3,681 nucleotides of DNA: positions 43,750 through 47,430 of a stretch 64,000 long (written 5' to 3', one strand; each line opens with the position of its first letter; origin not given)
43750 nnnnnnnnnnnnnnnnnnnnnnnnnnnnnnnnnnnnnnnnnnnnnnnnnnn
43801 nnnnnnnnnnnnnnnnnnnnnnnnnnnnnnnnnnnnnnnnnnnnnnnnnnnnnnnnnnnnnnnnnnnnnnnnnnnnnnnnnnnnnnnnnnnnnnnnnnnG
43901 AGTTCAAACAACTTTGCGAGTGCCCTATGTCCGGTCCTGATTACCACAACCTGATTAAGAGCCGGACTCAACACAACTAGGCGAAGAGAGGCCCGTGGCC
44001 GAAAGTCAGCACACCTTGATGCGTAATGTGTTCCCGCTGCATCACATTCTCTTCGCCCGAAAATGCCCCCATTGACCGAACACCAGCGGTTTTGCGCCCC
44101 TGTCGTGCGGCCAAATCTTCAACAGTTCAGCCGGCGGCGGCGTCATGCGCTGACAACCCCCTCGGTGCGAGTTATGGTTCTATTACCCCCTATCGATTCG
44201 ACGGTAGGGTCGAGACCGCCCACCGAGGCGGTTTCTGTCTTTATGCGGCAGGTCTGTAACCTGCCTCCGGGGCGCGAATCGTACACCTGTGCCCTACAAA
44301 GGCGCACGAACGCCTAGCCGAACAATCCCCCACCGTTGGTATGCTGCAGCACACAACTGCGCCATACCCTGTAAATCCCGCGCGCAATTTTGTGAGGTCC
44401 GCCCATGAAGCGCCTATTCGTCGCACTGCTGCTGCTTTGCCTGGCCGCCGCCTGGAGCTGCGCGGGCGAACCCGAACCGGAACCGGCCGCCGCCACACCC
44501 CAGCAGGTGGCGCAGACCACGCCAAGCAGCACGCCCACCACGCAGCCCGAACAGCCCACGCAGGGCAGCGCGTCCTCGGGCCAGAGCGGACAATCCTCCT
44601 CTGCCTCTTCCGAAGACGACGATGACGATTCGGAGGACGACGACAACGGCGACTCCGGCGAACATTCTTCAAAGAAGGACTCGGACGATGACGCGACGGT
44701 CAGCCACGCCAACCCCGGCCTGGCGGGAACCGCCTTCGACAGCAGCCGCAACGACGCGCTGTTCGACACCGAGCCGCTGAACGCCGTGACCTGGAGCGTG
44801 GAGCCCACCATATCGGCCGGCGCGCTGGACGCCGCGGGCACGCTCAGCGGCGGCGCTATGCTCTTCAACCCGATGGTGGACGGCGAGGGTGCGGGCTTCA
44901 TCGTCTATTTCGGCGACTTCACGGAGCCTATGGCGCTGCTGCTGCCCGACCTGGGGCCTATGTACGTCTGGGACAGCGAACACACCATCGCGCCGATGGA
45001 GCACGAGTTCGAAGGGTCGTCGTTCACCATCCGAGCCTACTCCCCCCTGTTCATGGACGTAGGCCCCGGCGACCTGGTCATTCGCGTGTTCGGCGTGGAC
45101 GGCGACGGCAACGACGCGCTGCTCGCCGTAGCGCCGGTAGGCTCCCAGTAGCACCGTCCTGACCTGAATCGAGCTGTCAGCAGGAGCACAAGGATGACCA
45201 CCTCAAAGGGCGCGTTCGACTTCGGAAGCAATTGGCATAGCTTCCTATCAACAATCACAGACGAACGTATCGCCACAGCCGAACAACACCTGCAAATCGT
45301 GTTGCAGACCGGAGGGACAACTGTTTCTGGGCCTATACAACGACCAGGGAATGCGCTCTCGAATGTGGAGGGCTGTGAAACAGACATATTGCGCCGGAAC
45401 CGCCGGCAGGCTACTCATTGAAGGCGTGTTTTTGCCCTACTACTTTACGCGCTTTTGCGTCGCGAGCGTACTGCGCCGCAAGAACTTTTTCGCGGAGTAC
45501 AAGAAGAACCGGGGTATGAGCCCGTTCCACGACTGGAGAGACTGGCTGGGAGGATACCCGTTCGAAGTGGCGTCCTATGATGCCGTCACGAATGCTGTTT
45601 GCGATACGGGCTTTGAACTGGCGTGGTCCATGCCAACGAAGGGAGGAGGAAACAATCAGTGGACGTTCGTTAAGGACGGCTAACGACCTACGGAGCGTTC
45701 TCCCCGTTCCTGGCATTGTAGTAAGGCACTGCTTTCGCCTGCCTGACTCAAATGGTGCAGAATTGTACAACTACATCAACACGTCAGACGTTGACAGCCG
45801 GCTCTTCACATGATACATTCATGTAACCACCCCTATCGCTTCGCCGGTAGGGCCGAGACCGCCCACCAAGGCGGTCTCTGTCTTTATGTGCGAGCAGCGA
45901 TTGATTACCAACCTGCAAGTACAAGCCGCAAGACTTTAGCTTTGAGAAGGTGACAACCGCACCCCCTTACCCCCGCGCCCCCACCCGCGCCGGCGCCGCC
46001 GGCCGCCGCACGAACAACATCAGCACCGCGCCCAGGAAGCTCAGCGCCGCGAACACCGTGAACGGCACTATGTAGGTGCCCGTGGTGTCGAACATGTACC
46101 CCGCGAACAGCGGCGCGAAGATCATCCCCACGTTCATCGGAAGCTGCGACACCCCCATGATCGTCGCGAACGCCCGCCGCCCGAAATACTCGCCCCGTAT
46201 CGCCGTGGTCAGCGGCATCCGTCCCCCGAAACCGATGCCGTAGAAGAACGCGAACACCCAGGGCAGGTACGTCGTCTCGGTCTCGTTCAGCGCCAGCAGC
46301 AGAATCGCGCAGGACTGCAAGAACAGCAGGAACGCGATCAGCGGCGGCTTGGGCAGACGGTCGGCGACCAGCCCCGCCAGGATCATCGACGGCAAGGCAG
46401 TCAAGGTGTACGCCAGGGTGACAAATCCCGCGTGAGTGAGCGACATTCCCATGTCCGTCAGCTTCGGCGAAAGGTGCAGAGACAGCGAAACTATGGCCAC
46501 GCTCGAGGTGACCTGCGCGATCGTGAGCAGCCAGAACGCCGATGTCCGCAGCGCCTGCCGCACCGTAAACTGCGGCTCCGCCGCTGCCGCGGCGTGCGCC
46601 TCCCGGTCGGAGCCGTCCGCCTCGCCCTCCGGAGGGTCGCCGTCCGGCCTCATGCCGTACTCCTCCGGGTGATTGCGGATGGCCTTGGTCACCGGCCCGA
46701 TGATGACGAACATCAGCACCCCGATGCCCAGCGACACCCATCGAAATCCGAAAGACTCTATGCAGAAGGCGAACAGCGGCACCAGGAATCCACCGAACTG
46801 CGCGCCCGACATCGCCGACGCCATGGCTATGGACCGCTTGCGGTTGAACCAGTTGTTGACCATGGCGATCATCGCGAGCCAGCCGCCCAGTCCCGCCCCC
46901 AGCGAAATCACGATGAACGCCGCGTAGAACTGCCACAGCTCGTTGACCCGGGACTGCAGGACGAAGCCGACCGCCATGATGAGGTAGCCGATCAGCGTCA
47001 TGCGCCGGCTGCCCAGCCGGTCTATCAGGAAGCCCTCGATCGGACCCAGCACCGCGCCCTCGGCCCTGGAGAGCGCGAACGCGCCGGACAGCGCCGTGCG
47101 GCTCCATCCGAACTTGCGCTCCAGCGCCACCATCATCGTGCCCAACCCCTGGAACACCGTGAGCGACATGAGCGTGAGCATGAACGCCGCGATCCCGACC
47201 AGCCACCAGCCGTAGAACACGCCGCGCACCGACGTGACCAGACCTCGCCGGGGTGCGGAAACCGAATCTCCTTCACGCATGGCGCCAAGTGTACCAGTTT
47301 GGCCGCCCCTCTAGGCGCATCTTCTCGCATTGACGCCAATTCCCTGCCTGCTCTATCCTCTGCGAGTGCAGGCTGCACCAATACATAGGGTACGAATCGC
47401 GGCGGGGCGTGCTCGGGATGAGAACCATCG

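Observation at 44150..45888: Two paralogous promoter / double-hairpin / U-tract units (candidate sRNA genes) bracketing a 1.6-kb segment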

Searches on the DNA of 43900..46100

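Call 5: search_rna_families(source=window, start=43900, end=46100, threshold=evalue, max_evalue=10, show_alignments=4)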
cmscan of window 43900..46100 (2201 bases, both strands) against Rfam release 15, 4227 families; matches with E-value up to 10: 1.
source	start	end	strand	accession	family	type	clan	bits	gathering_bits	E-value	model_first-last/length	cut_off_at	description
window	44803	44926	-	RF02161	PART1_3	Gene; lncRNA;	-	15.3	40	2.4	1-131/131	no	Prostate androgen-regulated transcript 1 conserved region 3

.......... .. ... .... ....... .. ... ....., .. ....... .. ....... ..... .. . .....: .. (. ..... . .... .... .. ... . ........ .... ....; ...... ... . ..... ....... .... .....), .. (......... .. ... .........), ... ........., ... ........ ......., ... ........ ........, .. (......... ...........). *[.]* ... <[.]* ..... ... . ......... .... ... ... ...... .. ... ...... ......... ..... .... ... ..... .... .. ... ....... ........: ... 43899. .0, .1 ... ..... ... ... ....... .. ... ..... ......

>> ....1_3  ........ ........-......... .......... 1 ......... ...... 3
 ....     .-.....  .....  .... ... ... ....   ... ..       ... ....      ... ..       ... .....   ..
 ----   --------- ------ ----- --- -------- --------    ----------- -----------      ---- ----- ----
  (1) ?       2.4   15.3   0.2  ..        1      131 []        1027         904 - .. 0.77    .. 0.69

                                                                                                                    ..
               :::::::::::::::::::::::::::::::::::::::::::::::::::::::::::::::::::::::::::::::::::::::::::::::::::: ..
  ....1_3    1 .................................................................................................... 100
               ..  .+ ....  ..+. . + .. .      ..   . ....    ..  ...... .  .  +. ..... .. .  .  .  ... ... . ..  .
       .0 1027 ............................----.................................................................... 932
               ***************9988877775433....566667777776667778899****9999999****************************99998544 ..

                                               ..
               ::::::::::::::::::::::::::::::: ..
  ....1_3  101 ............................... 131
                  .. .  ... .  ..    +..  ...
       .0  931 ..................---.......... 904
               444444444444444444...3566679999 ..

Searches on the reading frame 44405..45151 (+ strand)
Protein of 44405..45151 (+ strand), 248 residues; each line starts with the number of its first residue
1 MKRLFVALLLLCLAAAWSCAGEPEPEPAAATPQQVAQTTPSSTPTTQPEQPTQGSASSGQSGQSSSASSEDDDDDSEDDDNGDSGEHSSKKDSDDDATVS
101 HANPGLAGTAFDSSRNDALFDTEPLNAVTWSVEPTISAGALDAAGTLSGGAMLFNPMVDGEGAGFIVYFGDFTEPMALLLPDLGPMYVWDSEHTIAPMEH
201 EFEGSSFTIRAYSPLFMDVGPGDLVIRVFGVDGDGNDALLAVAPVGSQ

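Call 10: find_encoding_contigs(protein=window:44405-45151:+, flank=10000, max_places=10)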
Protein window:44405-45151:+ (248 aa): 2 contigs read that carry it; 1 place shown.
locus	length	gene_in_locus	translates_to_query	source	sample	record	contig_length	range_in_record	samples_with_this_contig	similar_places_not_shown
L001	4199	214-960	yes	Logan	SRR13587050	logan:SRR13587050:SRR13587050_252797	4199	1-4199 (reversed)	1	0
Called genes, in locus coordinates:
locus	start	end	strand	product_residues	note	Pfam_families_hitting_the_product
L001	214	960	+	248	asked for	-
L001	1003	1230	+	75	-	-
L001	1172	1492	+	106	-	-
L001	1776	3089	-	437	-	PF07690:MFS_1, PF05977:MFS_3 (weak), PF07690:MFS_1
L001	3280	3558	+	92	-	-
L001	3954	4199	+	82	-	?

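Call 73: search_protein_families(library=pfam, proteins=[window:44405-45151:+], max_evalue=0.01)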
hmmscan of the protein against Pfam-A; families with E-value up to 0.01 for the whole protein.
window:44405-45151:+ (248 aa): 1 family
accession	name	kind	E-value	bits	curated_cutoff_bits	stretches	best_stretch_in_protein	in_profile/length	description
PF21827.1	New_glue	-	0.0095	16.1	31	0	5-73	4-67/94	New glue protein family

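Call 74: search_protein_families(library=padloc, proteins=[window:44405-45151:+], max_evalue=0.01)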
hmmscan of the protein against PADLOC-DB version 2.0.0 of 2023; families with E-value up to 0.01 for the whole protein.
window:44405-45151:+ (248 aa): 0 families

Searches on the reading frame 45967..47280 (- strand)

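Call 73: search_protein_families(library=pfam, proteins=[window:45967-47280:-], max_evalue=0.01)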
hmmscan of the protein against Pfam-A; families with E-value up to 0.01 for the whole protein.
window:45967-47280:- (437 aa): 3 families
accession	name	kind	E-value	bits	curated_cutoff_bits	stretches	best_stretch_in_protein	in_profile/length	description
PF07690.21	MFS_1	-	2.5e-45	155.4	33.4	2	33-330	2-286/347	Major Facilitator Superfamily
PF05977.19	MFS_3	-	6.1e-06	25.4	27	1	244-432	7-196/524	Transmembrane secretion effector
PF00083.30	Sugar_tr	-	0.0011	18.4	22.3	1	281-425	45-192/452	Sugar (and other) transporter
